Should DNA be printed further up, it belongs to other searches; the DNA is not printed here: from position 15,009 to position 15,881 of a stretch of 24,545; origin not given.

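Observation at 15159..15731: Minimal 190-aa orphan class III cyclase domain with altered specificity and transition-state residues, wedged between SPFH and a convergent NUDIX gene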

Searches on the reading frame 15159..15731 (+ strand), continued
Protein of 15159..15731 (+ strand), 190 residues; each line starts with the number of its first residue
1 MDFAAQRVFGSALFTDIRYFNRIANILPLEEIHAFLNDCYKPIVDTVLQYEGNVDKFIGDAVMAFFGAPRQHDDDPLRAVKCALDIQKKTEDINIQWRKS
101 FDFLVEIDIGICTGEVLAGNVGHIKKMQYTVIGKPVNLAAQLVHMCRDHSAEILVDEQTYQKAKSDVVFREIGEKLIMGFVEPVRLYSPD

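Call 10: find_encoding_contigs(protein=P0003, flank=6000, max_places=2)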
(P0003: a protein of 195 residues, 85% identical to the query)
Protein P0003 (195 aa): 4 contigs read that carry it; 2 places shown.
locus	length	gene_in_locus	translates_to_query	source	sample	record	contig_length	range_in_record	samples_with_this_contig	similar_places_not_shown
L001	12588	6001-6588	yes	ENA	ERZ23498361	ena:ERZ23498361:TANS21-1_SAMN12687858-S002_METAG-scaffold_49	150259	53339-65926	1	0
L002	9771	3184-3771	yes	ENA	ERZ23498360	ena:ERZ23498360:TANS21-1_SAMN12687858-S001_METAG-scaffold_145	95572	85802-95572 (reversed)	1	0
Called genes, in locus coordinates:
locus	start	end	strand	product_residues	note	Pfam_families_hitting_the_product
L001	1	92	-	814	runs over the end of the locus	PF01624:MutS_I, PF05188:MutS_II, PF05192:MutS_III, PF05190:MutS_IV, PF00488:MutS_V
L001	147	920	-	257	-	PF14559:TPR_19 (faint), PF13174:TPR_6 (faint), PF13181:TPR_8 (faint), PF13428:TPR_14 (faint), PF07719:TPR_2 (faint), PF13432:TPR_16 (faint), PF13525:YfiO, PF05036:SPOR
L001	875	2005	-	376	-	PF24575:TPR_Slam (faint), PF12569:NatA_aux_su (faint), PF25058:ARM_TT21 (faint), PF25064:ARM_TT21_5th (faint), PF07719:TPR_2 (faint), PF13181:TPR_8 (faint), PF13431:TPR_17 (weak), PF14559:TPR_19 (weak), +11 more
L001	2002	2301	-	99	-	PF06305:LapA_dom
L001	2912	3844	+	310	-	PF01820:Dala_Dala_lig_N, PF14397:ATPgrasp_ST (faint), PF02655:ATP-grasp_3 (weak), PF02222:ATP-grasp, PF07478:Dala_Dala_lig_C, PF13535:ATP-grasp_4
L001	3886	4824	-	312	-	PF00291:PALP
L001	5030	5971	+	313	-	PF01145:Band_7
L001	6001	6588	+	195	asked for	PF00211:Guanylate_cyc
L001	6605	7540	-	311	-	PF18962:Por_Secre_tail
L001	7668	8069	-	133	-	PF00293:NUDIX, PF14815:NUDIX_4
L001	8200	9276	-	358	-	PF13585:CHU_C (weak), PF13860:FlgD_ig, PF18962:Por_Secre_tail (weak)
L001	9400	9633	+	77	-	-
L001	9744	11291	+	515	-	PF09587:PGA_cap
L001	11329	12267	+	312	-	-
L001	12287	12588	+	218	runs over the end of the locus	-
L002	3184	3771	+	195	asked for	PF00211:Guanylate_cyc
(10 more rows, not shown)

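Call 11: find_encoding_contigs(protein=P0023, flank=6000, max_places=2)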
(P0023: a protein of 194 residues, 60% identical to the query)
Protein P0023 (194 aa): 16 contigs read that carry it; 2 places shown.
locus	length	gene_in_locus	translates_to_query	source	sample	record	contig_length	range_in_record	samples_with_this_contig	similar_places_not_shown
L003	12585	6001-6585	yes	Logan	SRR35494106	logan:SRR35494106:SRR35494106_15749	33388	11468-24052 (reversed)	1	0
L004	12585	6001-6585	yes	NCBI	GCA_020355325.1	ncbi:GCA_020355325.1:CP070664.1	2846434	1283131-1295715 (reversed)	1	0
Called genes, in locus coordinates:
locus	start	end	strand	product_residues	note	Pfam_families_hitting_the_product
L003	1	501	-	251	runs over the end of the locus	PF13174:TPR_6 (faint), PF13428:TPR_14 (faint), PF13525:YfiO (faint), PF05036:SPOR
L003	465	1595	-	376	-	PF13428:TPR_14 (faint), PF12895:ANAPC3 (faint), PF13176:TPR_7 (faint), PF13414:TPR_11 (faint), PF13431:TPR_17 (faint), PF00515:TPR_1 (faint), PF07719:TPR_2 (faint), PF14559:TPR_19 (weak), +5 more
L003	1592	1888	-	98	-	PF06305:LapA_dom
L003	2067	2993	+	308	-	PF01820:Dala_Dala_lig_N, PF02655:ATP-grasp_3 (weak), PF02786:CPSase_L_D2 (faint), PF02222:ATP-grasp, PF07478:Dala_Dala_lig_C, PF13535:ATP-grasp_4 (weak)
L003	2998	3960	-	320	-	PF00291:PALP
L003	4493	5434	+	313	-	PF01145:Band_7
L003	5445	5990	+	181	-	PF00583:Acetyltransf_1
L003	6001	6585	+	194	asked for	PF00211:Guanylate_cyc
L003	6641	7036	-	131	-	PF00293:NUDIX, PF14815:NUDIX_4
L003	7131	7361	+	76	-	-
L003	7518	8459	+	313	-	-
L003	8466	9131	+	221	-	-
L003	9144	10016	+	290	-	PF01497:Peripla_BP_2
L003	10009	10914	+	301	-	PF01032:FecCD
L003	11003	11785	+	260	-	PF02463:SMC_N (faint), PF00005:ABC_tran, PF13304:AAA_21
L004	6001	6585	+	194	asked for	PF00211:Guanylate_cyc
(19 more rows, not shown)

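Call 12: find_encoding_contigs(protein=P0032, flank=6000, max_places=2)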
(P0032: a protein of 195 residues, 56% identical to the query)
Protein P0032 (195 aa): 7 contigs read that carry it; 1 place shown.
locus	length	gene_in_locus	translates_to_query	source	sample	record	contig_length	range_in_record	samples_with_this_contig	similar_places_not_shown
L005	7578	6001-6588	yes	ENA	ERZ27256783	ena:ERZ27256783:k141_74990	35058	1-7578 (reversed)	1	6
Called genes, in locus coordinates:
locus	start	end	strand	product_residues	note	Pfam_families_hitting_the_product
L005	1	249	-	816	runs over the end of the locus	PF01624:MutS_I, PF05188:MutS_II, PF05192:MutS_III, PF05190:MutS_IV, PF00488:MutS_V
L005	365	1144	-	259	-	PF07719:TPR_2 (faint), PF13174:TPR_6 (faint), PF13428:TPR_14 (faint), PF13432:TPR_16 (faint), PF14559:TPR_19 (faint), PF05036:SPOR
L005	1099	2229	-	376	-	PF24575:TPR_Slam (faint), PF07719:TPR_2 (faint), PF13424:TPR_12 (faint), PF13428:TPR_14 (faint), PF13432:TPR_16 (faint), PF25058:ARM_TT21 (faint), PF25064:ARM_TT21_5th (faint), PF14559:TPR_19, +11 more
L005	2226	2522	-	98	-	PF06305:LapA_dom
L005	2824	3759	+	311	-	PF01820:Dala_Dala_lig_N, PF14397:ATPgrasp_ST (faint), PF02655:ATP-grasp_3 (weak), PF02222:ATP-grasp (weak), PF02786:CPSase_L_D2 (faint), PF07478:Dala_Dala_lig_C, PF13535:ATP-grasp_4 (faint)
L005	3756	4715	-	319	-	PF00291:PALP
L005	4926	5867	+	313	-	PF01145:Band_7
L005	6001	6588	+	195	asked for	PF00211:Guanylate_cyc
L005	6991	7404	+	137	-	-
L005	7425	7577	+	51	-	?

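Call 14: find_related_loci(query=A2, collection=genome_contigs, flank=8000)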
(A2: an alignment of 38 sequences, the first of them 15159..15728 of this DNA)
Query A2 (190 aa) in genome_contigs; peptide patterns used: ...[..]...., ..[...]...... (x = any residue, [..] = any of these).
600 stretches matched a pattern (row limit reached: there are more); 594 encode a relative of the query (tblastn E <= 1e-3); the best 80 are kept; 80 distinct loci.
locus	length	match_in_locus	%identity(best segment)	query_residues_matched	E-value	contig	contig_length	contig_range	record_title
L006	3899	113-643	40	11-187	6e-46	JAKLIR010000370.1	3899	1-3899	MAG: bacterium isolate RA.bin91 RA.bin91_370, whole genome shotgun sequence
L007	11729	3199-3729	41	11-187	3e-42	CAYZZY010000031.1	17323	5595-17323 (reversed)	MAG TPA_asm: uncultured bacterium isolate binchicken_co109_129 genome assembly, contig: NODE_546_length_17323_cov_8.9097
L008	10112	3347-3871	40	13-187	9e-41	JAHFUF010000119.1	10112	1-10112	MAG: Blastocatellia bacterium isolate nzgw73 NODE_10302_length_10113_cov_2.486389, whole genome shotgun sequence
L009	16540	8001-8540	42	2-187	2e-40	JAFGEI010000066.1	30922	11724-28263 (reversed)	MAG: Anaerolineae bacterium isolate Zod_Metabat.1220 k87_2244858, whole genome shotgun sequence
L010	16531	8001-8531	40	11-187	9e-39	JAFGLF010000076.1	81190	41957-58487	MAG: Elusimicrobia bacterium isolate Zod_Metabat.39 k87_12424915, whole genome shotgun sequence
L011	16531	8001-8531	37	11-187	2e-37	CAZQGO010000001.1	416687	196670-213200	MAG TPA_asm: uncultured bacterium isolate SRP214966_co1_238 genome assembly, contig: NODE_1_length_416687_cov_12.112589,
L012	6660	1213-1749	35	11-189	3e-37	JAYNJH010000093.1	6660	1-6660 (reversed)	MAG: Candidatus Margulisiibacteriota bacterium isolate 139544_COM_concoct_bins.tsv.130 NODE_13884_length_6660_cov_4.1379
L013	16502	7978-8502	39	13-187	3e-37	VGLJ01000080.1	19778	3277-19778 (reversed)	MAG: Candidatus Rokuibacteriota bacterium isolate M_DeepCast_50m_m1_133 M_DeepCast_50m_m1_133_Ga0194121_10004639, whole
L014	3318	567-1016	45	13-164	4e-36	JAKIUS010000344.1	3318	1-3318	MAG: Geopsychrobacter sp. isolate D100SM.bin.23 NODE_11275_length_3318_cov_1.961141, whole genome shotgun sequence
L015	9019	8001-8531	38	11-187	6e-36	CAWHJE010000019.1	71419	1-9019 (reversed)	MAG: uncultured Alphaproteobacteria bacterium isolate MFD02134.bin.1.73 genome assembly, contig: contig_32104, whole gen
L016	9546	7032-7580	37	3-187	2e-34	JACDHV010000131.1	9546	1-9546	MAG: Gemmatimonadales bacterium isolate MGR_bin447 SD2911_NODE_1542_length_9546_cov_1.282196, whole genome shotgun seque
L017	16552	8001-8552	39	5-187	3e-35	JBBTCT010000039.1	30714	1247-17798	MAG: Planctomycetota bacterium isolate H51-bin301_1 H51_bin301_1_000000000039, whole genome shotgun sequence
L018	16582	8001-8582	37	2-188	6e-35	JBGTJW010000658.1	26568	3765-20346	MAG: Stenomitos sp. isolate JTS-RE299 k141_3062585, whole genome shotgun sequence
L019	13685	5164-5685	40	11-184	1e-34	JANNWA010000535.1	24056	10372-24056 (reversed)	MAG: Pseudomonadota bacterium isolate VAR_34_metabat_426 VAR_34_k141_652911, whole genome shotgun sequence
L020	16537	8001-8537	32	11-189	4e-34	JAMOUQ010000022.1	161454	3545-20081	MAG: Desulfobacteraceae bacterium isolate PIR-30_metabat1_scaf2bin.020 PIR-30_scaffold_23_c2, whole genome shotgun seque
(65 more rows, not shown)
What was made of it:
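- Tried and rejected: The genome_contigs scan with the family alignment (call 14) was swamped by generic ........-containing cyclases.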

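Call 15: find_encoding_contigs(protein=P0016, flank=6000, max_places=1)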
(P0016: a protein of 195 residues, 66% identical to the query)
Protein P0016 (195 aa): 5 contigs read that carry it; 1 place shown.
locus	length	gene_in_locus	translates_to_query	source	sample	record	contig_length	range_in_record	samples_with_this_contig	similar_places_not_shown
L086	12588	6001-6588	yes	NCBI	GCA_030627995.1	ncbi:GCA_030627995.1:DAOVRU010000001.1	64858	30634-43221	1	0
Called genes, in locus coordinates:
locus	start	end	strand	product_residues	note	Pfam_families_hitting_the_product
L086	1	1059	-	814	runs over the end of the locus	PF01624:MutS_I, PF05188:MutS_II, PF05192:MutS_III, PF05190:MutS_IV, PF00488:MutS_V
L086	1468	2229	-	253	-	PF13174:TPR_6 (faint), PF13428:TPR_14 (faint), PF14559:TPR_19 (faint), PF07719:TPR_2 (faint), PF13432:TPR_16 (faint), PF22205:Csm6_6H (faint), PF13525:YfiO (faint), PF05036:SPOR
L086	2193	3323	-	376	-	PF12569:NatA_aux_su (faint), PF25058:ARM_TT21 (faint), PF00515:TPR_1 (faint), PF07719:TPR_2 (faint), PF13174:TPR_6 (faint), PF13176:TPR_7 (faint), PF13181:TPR_8 (faint), PF25062:ARM_TT21_N (weak), +11 more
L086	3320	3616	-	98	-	PF06305:LapA_dom (weak)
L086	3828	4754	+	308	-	PF01820:Dala_Dala_lig_N, PF14397:ATPgrasp_ST (faint), PF02655:ATP-grasp_3 (weak), PF02786:CPSase_L_D2 (weak), PF08443:RimK (faint), PF02222:ATP-grasp (weak), PF07478:Dala_Dala_lig_C, PF13535:ATP-grasp_4 (weak)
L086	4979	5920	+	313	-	PF01145:Band_7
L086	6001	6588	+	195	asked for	PF00211:Guanylate_cyc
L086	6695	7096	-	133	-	PF00293:NUDIX, PF14815:NUDIX_4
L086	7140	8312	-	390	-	PF13585:CHU_C (weak), PF13860:FlgD_ig (weak), PF18962:Por_Secre_tail (weak)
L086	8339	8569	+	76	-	PF09413:DUF2007 (weak)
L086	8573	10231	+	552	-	PF09587:PGA_cap, PF13517:FG-GAP_3 (faint)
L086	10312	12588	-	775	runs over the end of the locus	-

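Call 16: find_encoding_contigs(protein=P0018, flank=6000, max_places=1)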
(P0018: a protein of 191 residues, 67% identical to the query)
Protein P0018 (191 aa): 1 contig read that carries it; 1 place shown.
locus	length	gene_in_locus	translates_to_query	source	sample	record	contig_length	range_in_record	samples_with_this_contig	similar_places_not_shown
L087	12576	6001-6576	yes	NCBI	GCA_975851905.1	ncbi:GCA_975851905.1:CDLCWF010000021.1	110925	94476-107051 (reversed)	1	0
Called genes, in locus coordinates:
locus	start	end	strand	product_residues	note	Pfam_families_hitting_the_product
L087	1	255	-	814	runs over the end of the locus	PF01624:MutS_I, PF05188:MutS_II, PF05192:MutS_III, PF05190:MutS_IV, PF00488:MutS_V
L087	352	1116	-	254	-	PF07719:TPR_2 (faint), PF13174:TPR_6 (faint), PF13428:TPR_14 (faint), PF14559:TPR_19 (faint), PF13432:TPR_16 (faint), PF13525:YfiO (weak), PF05036:SPOR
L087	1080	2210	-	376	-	PF24575:TPR_Slam (faint), PF00515:TPR_1 (faint), PF05843:Suf (faint), PF07719:TPR_2 (faint), PF13174:TPR_6 (faint), PF13176:TPR_7 (faint), PF13181:TPR_8 (faint), PF14559:TPR_19 (weak), +11 more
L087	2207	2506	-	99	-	PF06305:LapA_dom (weak)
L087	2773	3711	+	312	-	PF01820:Dala_Dala_lig_N, PF14397:ATPgrasp_ST (faint), PF02655:ATP-grasp_3 (weak), PF02786:CPSase_L_D2 (weak), PF07478:Dala_Dala_lig_C, PF13535:ATP-grasp_4 (faint)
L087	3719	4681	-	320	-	PF00291:PALP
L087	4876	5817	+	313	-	PF01145:Band_7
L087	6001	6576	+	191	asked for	PF00211:Guanylate_cyc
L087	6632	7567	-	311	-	PF18962:Por_Secre_tail (faint), PF13860:FlgD_ig (weak)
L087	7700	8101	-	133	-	PF00293:NUDIX, PF14815:NUDIX_4 (weak)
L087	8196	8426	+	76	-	-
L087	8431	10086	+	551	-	PF09587:PGA_cap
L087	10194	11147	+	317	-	-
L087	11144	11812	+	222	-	-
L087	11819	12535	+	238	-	PF04773:FecR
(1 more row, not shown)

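Call 17: find_encoding_contigs(protein=P0025, flank=6000, max_places=1)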
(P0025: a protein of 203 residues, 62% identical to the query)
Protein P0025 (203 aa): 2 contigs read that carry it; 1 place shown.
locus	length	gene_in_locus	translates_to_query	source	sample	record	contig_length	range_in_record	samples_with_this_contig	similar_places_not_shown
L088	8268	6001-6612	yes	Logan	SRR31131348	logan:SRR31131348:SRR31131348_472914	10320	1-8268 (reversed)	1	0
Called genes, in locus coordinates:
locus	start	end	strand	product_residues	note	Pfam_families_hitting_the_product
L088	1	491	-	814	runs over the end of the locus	PF01624:MutS_I, PF05188:MutS_II, PF05192:MutS_III, PF05190:MutS_IV, PF00488:MutS_V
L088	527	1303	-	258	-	PF13174:TPR_6 (faint), PF13428:TPR_14 (faint), PF13432:TPR_16 (faint), PF25062:ARM_TT21_N (faint), PF13525:YfiO (weak), PF05036:SPOR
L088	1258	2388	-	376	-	PF24575:TPR_Slam (faint), PF25063:ARM_TT21_C (faint), PF00515:TPR_1 (faint), PF05843:Suf (faint), PF07719:TPR_2 (faint), PF13174:TPR_6 (faint), PF13424:TPR_12 (faint), PF13428:TPR_14 (faint), +9 more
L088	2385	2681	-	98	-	PF06305:LapA_dom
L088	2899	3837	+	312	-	PF01820:Dala_Dala_lig_N, PF14397:ATPgrasp_ST (faint), PF02222:ATP-grasp (weak), PF02655:ATP-grasp_3, PF02786:CPSase_L_D2 (weak), PF08443:RimK (weak), PF07478:Dala_Dala_lig_C, PF03133:TTL (faint), +1 more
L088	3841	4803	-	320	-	PF00291:PALP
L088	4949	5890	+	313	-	PF01145:Band_7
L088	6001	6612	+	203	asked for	PF00211:Guanylate_cyc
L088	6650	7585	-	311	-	PF13860:FlgD_ig (faint)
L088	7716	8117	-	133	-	PF00293:NUDIX, PF14815:NUDIX_4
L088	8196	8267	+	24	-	?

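Call 18: find_encoding_contigs(protein=P0019, flank=6000, max_places=1)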
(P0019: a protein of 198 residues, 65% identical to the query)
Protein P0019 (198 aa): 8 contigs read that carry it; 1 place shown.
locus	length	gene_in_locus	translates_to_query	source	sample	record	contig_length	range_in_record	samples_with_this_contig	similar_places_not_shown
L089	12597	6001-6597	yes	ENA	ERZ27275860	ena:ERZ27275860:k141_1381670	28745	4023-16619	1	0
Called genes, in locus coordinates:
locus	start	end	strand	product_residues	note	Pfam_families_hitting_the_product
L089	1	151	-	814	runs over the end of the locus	PF01624:MutS_I, PF05188:MutS_II, PF05192:MutS_III, PF05190:MutS_IV, PF00488:MutS_V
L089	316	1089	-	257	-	PF07719:TPR_2 (faint), PF13174:TPR_6 (faint), PF13428:TPR_14 (faint), PF13432:TPR_16 (faint), PF14559:TPR_19 (faint), PF13525:YfiO (weak), PF05036:SPOR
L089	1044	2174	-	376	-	PF24575:TPR_Slam (faint), PF00515:TPR_1 (faint), PF07719:TPR_2 (faint), PF13174:TPR_6 (faint), PF13181:TPR_8 (faint), PF13424:TPR_12 (faint), PF13428:TPR_14 (faint), PF14559:TPR_19, +7 more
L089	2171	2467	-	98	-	PF06305:LapA_dom (weak)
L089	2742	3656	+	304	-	PF01820:Dala_Dala_lig_N, PF02655:ATP-grasp_3 (weak), PF02786:CPSase_L_D2 (weak), PF14397:ATPgrasp_ST (faint), PF02222:ATP-grasp (faint), PF07478:Dala_Dala_lig_C, PF13535:ATP-grasp_4 (faint)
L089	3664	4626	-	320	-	PF00291:PALP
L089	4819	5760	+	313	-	PF01145:Band_7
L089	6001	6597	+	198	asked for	PF00211:Guanylate_cyc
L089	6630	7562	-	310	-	PF18962:Por_Secre_tail (weak), PF13860:FlgD_ig (faint)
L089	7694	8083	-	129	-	PF00293:NUDIX, PF14815:NUDIX_4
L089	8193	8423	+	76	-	-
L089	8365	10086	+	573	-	PF09587:PGA_cap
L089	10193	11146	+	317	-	-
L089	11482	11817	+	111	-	-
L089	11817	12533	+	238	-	PF04773:FecR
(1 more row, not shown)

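Call 21: find_related_loci(query=A2, collection=viral_contigs, flank=5000)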
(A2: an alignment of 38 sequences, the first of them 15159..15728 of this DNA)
Query A2 (190 aa) in viral_contigs; peptide patterns used: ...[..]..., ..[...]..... (x = any residue, [..] = any of these).
600 stretches matched a pattern (row limit reached: there are more); 574 encode a relative of the query (tblastn E <= 1e-3); the best 80 are kept; 80 distinct loci.
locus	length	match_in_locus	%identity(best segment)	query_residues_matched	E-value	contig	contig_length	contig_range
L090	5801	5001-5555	40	3-187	7e-39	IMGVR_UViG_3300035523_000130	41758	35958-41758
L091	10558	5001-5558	35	1-188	9e-35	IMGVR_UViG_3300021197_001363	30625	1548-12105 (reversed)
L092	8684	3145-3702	35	1-188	1e-34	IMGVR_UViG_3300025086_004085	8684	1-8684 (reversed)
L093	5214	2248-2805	34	1-188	3e-34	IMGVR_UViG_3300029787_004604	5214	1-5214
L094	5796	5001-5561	35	4-189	1e-33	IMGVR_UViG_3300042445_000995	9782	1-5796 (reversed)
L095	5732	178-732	34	1-187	3e-33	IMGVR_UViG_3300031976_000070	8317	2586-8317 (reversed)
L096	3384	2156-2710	33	1-187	3e-32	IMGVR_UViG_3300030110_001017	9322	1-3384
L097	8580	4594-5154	35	4-189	6e-32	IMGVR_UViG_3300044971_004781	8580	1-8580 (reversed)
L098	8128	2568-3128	35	4-189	6e-32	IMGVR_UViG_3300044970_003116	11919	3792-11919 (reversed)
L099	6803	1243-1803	35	4-189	8e-32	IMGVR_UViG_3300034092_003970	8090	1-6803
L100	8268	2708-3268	33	4-189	9e-30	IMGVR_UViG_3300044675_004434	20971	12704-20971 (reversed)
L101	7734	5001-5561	35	4-189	2e-31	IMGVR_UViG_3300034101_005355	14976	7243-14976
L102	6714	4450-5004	33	1-187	2e-31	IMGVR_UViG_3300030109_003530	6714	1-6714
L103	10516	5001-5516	36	13-188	4e-31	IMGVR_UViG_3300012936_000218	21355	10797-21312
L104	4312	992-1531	36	11-189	5e-31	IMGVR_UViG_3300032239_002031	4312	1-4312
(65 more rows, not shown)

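Call 28: search_protein_families(library=padloc, proteins=[P0040, P0042, P0073, P0023], max_evalue=0.00001)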
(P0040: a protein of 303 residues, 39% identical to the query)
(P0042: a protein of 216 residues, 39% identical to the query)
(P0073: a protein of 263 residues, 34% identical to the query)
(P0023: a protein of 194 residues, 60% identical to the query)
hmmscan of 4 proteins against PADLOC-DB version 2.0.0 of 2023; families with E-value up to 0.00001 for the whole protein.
P0040 (303 aa): 11 families
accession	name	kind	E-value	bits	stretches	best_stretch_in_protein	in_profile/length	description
PDLC00734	PycC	-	3.3e-26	90.3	1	93-258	156-322/374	Pycsar cyclase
PDLC02367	PycC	-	2.5e-22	77.5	1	113-281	31-198/226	-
PDLC00766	PycC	-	3.1e-16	57.5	1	91-282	9-202/232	Pycsar cyclase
PDLC02370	PycC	-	7.3e-16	56.4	1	127-273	85-236/340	-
PDLC00764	PycC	-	2.2e-12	44.6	1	126-268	97-246/449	Pycsar cyclase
PDLC00765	PycC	-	3.2e-11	41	1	116-280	250-417/477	Pycsar cyclase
PDLC02368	PycC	-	3.4e-11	41.2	1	120-265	41-190/234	-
PDLC02369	PycC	-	1.5e-10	39.1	1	127-277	50-193/248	-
PDLC02366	PycC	-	4e-10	37.2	1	121-281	275-439/486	-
PDLC00762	PycC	-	1.3e-07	28.9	1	144-268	74-199/508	Pycsar cyclase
PDLC00767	PycC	-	2.2e-06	25.2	1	127-268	96-242/337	Pycsar cyclase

P0042 (216 aa): 12 families
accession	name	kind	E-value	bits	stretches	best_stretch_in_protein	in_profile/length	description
PDLC00734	PycC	-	4.5e-36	122.8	1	20-189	178-348/374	Pycsar cyclase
PDLC02367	PycC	-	4.4e-24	83.2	1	12-189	28-196/226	-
PDLC02368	PycC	-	6.2e-17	60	1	29-188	42-203/234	-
PDLC00766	PycC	-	6.9e-16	56.4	1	27-189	39-199/232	Pycsar cyclase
PDLC02370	PycC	-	1.3e-15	55.6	1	33-173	83-228/340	-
PDLC00764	PycC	-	5.9e-14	49.8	1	32-168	95-238/449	Pycsar cyclase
PDLC02369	PycC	-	7.1e-14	49.9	1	30-191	45-197/248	-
PDLC00765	PycC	-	3.3e-13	47.5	1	33-186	259-413/477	Pycsar cyclase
PDLC02366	PycC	-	5e-13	46.8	1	32-189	278-437/486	-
PDLC00763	PycC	-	2e-09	35.2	1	31-190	53-212/268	Pycsar cyclase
PDLC00762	PycC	-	9.7e-09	32.6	1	47-173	68-196/508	Pycsar cyclase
PDLC00767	PycC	-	5.7e-08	30.5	1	32-173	93-239/337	Pycsar cyclase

P0073 (263 aa): 10 families
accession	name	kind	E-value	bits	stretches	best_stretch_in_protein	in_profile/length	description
PDLC00734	PycC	-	1.3e-37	127.8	1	59-242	172-355/374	Pycsar cyclase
PDLC02367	PycC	-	2.2e-21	74.4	1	67-234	33-195/226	-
PDLC02370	PycC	-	1.1e-14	52.6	1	74-215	78-224/340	-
PDLC00766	PycC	-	2.1e-13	48.3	1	72-236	38-200/232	Pycsar cyclase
PDLC02368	PycC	-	4.1e-13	47.5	1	73-236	40-204/234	-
PDLC00764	PycC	-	3.6e-09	34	1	76-214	93-238/449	Pycsar cyclase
PDLC00765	PycC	-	8.1e-09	33.1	1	74-239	254-420/477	Pycsar cyclase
PDLC02369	PycC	-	1.3e-08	32.7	1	74-235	43-195/248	-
PDLC02366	PycC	-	1.4e-08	32.1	0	139-231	111-201/486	-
PDLC00767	PycC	-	7.1e-06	23.6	1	78-258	93-275/337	Pycsar cyclase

P0023 (194 aa): 10 families
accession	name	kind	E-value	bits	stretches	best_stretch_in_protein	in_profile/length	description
PDLC02367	PycC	-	2.8e-21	74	1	6-159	40-190/226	-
PDLC00734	PycC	-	6.7e-16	56.4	1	8-140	188-318/374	Pycsar cyclase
PDLC00766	PycC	-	1.9e-15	54.9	1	5-171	39-203/232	Pycsar cyclase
PDLC00765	PycC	-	3.5e-12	44.1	1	6-167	254-416/477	Pycsar cyclase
PDLC00764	PycC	-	4.2e-12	43.7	1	7-145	92-237/449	Pycsar cyclase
PDLC02370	PycC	-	4.7e-10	37.4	1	9-145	81-222/340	-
PDLC02366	PycC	-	2.5e-08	31.3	1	5-153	273-425/486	-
PDLC02369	PycC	-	2.9e-08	31.6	1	13-166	50-194/248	-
PDLC02368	PycC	-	1.2e-06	26.3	1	11-166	46-203/234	-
PDLC00762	PycC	-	3.5e-06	24.2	0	33-144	77-190/508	Pycsar cyclase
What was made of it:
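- Canonical cyclases hit the same PycC models better, at 1e-26 to 1e-37 (call 28).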
